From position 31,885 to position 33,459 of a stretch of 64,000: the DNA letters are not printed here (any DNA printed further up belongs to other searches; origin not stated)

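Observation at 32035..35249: Novel P-loop (uridine-kinase/PRK-like) protein translationally coupled to a GAF histidine kinase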

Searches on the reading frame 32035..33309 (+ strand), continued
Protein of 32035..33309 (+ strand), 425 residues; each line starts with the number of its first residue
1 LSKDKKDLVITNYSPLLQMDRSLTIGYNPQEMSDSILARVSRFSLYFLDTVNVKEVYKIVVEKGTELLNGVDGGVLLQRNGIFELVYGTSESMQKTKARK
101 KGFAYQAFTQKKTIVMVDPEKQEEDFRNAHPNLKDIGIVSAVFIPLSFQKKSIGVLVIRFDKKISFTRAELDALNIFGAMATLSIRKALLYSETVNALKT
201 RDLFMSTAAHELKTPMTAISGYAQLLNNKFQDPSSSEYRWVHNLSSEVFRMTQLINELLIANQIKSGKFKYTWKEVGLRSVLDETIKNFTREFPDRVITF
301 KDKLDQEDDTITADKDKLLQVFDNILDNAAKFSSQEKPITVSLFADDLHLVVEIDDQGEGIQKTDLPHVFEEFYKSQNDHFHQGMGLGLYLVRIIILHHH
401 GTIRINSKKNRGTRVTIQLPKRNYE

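Call 81: search_protein_families(library=pfam, proteins=[L040:6131-6781:+, L039:7200-8018:-, L016:7321-8760:-, L052:6133-6609:+], max_evalue=0.01)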
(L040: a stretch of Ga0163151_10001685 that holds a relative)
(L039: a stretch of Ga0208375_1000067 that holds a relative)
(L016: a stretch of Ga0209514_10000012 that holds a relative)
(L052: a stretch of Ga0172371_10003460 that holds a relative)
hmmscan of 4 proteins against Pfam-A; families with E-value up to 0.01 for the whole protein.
L040:6131-6781:+ (217 aa): 1 family
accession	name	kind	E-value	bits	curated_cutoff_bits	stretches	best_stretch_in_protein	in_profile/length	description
PF00300.27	His_Phos_1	-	0.00019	21.6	21.7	1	14-74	1-61/194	Histidine phosphatase superfamily (branch 1)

L039:7200-8018:- (273 aa): 1 family
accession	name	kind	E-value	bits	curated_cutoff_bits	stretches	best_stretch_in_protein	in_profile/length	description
PF00300.27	His_Phos_1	-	4.8e-06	26.8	21.7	1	49-120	1-71/194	Histidine phosphatase superfamily (branch 1)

L016:7321-8760:- (480 aa): 12 families
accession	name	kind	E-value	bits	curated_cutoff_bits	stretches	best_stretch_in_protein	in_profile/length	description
PF00158.32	Sigma54_activat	-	4.9e-60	202.5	20.2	1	166-334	1-167/168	Sigma-54 interaction domain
PF00072.30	Response_reg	-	7.2e-28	97.4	30.2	1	22-137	1-110/111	Response regulator receiver domain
PF14532.12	Sigma54_activ_2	-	7.4e-22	78.5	25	1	167-339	1-138/138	Sigma-54 interaction domain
PF25601.1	AAA_lid_14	-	1.1e-19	70.4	27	1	340-409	1-74/87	AAA+ ATPase lid domain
PF07728.20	AAA_5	-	4.7e-08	33.6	22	1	192-311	2-124/139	AAA domain (dynein-related subfamily)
PF01078.27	Mg_chelatase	-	2e-06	27.8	20.3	1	247-279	93-125/207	Magnesium chelatase, subunit ChlI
PF00004.35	AAA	-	5.1e-06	27.4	21.2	1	192-325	1-127/131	ATPase family associated with various cellular activities (AAA)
PF13191.12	AAA_16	-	0.0004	21.4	32.6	1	189-228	24-63/167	AAA ATPase domain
PF20030.5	bpMoxR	-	0.00047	19.7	27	1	189-315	31-150/205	MoxR domain in the MoxR-vWA-beta-propeller ternary systems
PF07724.20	AAA_2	-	0.0027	18.2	27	1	192-317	6-132/166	AAA domain (Cdc48 subfamily)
PF13401.12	AAA_22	-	0.0033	18.2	27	0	192-227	8-43/130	AAA domain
PF02954.25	HTH_8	-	0.0064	16.6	22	0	436-461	4-29/42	Bacterial regulatory protein, Fis family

L052:6133-6609:+ (159 aa): 3 families
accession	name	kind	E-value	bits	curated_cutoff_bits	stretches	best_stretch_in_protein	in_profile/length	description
PF00383.29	dCMP_cyt_deam_1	-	1.3e-24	86.5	25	1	11-134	2-101/102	Cytidine and deoxycytidylate deaminase zinc-binding region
PF14437.12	MafB19-deam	-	1.3e-18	67.7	27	1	11-138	2-104/142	MafB19-like deaminase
PF14439.12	Bd3614-deam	-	6.5e-05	23.3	38.5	1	86-138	34-93/113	Bd3614-like deaminase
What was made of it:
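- Closest known: 6-phosphofructo-2-kinase/fructose-2,6-bisphosphatase. Same: His_Phos_1 genes accompany X in L039 and L040 (call 81).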

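Call 84: search_solved_structures(query=A6, max_evalue=1, show_alignments=1)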
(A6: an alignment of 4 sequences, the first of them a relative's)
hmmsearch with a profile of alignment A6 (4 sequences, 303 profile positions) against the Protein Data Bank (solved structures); distinct sequences matched with E-value up to 1: 3.
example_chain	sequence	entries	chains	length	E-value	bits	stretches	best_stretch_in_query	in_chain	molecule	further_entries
4bpt_A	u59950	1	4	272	0.16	14.5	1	165-205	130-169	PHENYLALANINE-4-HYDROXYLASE (PAH) (PHE-4-MONOOXYGENASE)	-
2mn2_A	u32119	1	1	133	0.62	12.5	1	81-184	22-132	YmoB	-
2cu9_A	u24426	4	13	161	0.66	12.4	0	111-166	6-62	Histone chaperone cia1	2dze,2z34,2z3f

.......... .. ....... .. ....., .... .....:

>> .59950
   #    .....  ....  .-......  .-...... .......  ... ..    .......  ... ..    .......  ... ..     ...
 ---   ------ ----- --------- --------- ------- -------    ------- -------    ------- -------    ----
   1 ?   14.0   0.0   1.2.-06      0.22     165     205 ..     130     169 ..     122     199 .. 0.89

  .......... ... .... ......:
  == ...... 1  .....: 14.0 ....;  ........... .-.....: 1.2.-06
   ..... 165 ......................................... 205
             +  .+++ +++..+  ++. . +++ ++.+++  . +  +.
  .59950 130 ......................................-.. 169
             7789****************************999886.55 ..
